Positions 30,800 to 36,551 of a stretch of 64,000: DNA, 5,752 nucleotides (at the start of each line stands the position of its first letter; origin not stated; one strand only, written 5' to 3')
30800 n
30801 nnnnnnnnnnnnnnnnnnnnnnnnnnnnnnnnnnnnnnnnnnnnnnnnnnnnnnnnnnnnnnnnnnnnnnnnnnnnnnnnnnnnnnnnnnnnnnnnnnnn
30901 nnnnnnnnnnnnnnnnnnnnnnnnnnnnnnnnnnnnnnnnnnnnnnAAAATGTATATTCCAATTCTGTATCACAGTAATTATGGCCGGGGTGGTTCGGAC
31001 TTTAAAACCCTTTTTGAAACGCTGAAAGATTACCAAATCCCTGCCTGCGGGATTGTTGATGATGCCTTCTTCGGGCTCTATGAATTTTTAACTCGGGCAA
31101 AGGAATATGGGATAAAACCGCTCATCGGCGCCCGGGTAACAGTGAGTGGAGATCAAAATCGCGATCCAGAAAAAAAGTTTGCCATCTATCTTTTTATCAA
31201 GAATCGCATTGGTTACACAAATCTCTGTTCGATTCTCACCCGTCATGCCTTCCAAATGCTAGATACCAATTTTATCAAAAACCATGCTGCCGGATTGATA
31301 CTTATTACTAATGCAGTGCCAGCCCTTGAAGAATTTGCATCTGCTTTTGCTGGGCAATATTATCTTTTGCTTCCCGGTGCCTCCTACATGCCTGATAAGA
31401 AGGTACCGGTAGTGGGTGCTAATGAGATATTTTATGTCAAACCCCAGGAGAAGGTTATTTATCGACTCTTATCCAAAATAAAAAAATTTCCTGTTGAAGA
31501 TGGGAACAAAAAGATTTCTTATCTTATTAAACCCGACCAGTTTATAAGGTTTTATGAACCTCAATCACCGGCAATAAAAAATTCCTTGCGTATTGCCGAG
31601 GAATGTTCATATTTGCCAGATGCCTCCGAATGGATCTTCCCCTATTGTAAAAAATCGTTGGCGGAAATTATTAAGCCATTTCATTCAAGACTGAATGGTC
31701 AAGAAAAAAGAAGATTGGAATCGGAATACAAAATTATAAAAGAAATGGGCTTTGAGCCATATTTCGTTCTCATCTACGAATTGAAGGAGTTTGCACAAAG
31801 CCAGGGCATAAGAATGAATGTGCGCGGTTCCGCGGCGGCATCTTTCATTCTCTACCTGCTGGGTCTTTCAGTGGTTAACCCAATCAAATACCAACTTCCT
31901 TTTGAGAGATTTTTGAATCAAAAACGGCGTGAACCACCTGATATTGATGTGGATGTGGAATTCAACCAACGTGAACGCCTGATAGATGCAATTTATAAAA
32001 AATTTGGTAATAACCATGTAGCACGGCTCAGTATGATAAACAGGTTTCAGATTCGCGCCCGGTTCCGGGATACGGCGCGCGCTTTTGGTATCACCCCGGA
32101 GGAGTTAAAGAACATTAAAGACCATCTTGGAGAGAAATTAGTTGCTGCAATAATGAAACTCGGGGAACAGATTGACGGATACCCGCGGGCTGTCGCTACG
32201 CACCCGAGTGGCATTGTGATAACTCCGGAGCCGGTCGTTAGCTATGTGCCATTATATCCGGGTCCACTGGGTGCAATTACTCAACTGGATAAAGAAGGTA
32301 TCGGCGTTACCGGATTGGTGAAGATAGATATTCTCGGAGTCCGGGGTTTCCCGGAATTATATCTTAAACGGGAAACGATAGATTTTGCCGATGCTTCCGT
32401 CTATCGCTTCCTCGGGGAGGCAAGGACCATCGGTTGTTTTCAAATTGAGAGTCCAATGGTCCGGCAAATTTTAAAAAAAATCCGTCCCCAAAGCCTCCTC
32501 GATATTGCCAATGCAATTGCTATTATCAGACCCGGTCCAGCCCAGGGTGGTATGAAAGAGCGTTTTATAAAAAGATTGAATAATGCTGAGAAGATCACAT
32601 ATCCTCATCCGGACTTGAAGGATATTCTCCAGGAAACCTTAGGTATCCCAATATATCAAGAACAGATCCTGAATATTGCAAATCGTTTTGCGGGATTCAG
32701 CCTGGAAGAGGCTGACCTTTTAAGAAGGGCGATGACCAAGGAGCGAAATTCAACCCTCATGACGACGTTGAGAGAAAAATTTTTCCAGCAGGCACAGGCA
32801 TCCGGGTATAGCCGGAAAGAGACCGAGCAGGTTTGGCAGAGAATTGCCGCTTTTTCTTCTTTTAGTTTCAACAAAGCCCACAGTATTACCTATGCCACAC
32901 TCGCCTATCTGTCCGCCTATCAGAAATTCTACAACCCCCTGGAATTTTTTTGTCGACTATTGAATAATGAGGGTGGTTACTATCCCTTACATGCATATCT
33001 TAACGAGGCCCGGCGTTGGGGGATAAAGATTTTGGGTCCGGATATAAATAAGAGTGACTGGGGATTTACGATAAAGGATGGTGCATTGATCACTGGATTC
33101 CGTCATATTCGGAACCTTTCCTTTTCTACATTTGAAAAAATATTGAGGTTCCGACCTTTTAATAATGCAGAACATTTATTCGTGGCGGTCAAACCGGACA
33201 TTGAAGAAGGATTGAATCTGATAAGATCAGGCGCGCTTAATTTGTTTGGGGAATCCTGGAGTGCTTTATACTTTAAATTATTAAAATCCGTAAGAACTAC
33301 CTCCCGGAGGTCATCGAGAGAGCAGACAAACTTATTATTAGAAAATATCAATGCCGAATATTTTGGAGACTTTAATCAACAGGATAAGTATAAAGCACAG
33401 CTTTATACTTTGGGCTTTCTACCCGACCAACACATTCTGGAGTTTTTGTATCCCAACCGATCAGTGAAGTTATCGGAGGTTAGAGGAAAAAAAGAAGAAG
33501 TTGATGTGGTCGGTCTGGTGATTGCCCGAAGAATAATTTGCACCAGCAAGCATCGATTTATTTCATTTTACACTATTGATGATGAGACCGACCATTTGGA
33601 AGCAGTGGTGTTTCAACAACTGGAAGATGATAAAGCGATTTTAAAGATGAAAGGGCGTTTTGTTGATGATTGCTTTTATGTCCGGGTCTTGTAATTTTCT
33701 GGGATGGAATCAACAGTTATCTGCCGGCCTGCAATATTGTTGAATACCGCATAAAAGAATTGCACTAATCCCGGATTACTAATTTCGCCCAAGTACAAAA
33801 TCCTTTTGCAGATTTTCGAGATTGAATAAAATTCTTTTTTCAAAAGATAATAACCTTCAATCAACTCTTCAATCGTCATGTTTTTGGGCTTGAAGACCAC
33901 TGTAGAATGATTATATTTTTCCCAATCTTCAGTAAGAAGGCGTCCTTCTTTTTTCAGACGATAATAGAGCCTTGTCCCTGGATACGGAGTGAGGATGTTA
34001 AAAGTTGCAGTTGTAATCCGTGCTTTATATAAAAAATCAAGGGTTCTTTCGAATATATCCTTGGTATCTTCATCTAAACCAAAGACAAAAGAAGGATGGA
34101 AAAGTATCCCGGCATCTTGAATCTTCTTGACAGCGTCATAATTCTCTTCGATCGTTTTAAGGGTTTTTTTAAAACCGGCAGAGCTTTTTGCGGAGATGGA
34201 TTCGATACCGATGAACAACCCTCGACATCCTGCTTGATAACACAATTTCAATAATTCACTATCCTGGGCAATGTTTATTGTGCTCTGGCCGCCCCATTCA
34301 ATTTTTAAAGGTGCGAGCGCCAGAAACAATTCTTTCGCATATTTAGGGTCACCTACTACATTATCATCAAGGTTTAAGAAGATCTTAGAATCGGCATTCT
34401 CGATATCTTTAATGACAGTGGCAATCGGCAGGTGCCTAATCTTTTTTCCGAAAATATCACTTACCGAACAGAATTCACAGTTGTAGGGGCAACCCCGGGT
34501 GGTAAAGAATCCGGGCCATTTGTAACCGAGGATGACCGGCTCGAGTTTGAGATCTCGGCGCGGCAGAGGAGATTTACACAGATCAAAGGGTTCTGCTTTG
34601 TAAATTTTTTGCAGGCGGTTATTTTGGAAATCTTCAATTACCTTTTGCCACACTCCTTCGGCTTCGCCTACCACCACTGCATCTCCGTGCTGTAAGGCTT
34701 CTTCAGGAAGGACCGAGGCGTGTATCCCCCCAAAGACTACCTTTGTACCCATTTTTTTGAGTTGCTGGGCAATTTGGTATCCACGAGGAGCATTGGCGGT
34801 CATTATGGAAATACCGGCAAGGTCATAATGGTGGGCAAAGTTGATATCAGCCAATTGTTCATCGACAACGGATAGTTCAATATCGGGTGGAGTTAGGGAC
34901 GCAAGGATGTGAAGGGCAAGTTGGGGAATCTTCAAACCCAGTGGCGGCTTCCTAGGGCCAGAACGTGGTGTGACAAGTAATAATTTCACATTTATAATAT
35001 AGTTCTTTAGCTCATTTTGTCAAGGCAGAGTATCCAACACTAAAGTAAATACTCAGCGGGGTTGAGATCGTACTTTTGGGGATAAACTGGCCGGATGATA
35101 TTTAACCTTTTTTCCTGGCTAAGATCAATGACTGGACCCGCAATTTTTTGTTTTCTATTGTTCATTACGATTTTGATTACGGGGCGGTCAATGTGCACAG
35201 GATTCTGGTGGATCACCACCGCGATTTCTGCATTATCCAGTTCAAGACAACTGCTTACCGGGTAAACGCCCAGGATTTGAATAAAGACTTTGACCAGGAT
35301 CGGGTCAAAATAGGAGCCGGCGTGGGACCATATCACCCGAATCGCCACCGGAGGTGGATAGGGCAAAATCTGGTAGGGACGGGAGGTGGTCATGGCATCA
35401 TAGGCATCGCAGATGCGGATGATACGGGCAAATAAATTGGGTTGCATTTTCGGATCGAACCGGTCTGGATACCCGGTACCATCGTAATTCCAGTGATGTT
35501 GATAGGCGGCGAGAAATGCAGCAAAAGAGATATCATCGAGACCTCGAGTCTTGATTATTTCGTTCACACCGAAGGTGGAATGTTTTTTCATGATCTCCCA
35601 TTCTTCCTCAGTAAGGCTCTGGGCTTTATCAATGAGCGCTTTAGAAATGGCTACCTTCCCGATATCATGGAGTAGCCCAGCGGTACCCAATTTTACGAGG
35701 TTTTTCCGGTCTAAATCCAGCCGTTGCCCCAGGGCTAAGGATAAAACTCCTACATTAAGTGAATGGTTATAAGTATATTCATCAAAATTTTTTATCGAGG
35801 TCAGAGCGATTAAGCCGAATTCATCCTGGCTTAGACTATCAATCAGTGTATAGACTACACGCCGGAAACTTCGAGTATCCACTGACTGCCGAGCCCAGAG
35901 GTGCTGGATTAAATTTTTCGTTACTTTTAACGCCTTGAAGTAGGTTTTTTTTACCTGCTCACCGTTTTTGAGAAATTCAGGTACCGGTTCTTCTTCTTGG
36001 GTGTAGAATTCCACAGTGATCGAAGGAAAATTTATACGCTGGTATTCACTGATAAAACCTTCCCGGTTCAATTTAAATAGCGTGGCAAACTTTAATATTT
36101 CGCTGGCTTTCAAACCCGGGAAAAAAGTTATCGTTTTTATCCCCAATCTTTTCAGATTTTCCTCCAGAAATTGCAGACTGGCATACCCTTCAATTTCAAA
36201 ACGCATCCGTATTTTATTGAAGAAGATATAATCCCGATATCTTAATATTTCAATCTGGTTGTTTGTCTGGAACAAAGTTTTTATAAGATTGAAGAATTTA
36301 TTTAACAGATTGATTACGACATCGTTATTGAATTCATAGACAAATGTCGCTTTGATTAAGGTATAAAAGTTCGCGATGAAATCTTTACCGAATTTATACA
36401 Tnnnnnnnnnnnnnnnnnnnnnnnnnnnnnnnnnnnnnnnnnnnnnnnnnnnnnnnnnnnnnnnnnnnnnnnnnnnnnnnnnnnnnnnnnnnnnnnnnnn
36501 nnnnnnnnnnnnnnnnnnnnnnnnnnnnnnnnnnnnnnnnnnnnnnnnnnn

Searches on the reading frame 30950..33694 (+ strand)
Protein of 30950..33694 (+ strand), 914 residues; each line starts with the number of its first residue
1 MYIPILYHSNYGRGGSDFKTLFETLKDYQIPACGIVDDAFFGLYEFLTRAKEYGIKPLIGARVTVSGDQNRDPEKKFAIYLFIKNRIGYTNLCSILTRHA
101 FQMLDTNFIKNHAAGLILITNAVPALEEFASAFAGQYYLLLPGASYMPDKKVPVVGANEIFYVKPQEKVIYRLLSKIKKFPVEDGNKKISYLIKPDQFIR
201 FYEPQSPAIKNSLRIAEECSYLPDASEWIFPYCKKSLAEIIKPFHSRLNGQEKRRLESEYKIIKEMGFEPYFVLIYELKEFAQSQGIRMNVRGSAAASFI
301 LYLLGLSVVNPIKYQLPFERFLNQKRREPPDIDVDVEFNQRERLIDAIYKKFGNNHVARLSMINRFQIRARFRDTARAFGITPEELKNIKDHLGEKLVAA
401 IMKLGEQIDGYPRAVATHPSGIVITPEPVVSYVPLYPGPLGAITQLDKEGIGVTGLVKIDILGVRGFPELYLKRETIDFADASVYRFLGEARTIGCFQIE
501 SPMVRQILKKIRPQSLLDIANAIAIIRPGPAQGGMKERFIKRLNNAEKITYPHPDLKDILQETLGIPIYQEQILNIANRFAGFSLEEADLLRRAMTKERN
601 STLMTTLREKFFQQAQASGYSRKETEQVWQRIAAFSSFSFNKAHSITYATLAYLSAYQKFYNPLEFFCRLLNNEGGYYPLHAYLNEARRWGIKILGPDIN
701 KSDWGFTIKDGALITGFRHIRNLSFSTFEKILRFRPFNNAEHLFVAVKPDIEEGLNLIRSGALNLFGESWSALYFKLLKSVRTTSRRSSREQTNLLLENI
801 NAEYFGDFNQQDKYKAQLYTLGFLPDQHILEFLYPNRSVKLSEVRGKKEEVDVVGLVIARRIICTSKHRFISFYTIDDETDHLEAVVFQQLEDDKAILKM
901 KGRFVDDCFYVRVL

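Call 36: search_protein_families(library=pfam, proteins=[window:30950-33694:+], max_evalue=0.00001)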
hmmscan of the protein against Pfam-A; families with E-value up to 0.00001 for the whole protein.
window:30950-33694:+ (914 aa): 4 families
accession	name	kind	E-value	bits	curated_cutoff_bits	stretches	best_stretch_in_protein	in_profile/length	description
PF07733.18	DNA_pol3_alpha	-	3.7e-59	200.9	23.9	1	233-463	7-260/260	Bacterial DNA polymerase III alpha NTPase domain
PF17657.6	DNA_pol3_finger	-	2e-49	167.5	22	1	474-618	22-165/166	Bacterial DNA polymerase III alpha subunit finger domain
PF14579.12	HHH_6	-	1.8e-12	47.7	25.6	1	691-769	1-86/90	Helix-hairpin-helix motif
PF02811.25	PHP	-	6.4e-11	43.3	26.4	1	8-120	5-122/164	PHP domain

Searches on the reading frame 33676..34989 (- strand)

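Call 36: search_protein_families(library=pfam, proteins=[window:33676-34989:-], max_evalue=0.00001)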
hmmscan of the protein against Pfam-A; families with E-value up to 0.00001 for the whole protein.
window:33676-34989:- (437 aa): 3 families
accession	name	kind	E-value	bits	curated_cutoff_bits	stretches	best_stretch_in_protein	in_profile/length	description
PF02310.24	B12-binding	-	5.7e-13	49.2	32.1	1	16-113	14-116/121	B12 binding domain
PF04055.27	Radical_SAM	-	1.8e-11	45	29.5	1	163-320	3-166/166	Radical SAM superfamily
PF13282.11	DUF4070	-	7.5e-09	36.2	22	1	339-400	1-61/144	Domain of unknown function (DUF4070)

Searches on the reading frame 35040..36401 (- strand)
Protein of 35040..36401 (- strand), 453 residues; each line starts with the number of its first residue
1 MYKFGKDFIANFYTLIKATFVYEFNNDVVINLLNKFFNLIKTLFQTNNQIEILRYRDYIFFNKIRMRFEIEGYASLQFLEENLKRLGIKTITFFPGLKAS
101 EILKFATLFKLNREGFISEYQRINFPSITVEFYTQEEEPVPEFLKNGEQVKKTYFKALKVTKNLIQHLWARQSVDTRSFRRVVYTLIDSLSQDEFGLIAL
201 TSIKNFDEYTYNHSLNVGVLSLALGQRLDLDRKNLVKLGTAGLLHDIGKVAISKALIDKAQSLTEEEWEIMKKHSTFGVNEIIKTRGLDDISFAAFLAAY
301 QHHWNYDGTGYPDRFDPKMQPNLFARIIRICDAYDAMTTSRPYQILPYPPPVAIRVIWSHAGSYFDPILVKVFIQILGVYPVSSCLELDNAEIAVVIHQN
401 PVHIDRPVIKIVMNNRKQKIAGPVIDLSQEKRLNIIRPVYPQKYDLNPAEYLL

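Call 36: search_protein_families(library=pfam, proteins=[window:35040-36401:-], max_evalue=0.00001)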
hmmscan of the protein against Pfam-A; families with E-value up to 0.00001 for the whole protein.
window:35040-36401:- (453 aa): 3 families
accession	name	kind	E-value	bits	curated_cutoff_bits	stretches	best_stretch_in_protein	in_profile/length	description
PF13487.12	HD_5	-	7.1e-21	75.1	27.2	1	208-367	12-168/170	HD domain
PF01966.28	HD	-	3.1e-16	60.1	22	1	210-337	1-116/116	HD domain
PF08668.18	HDOD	-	1.2e-06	28.6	22.9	1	211-266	96-149/196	HDOD domain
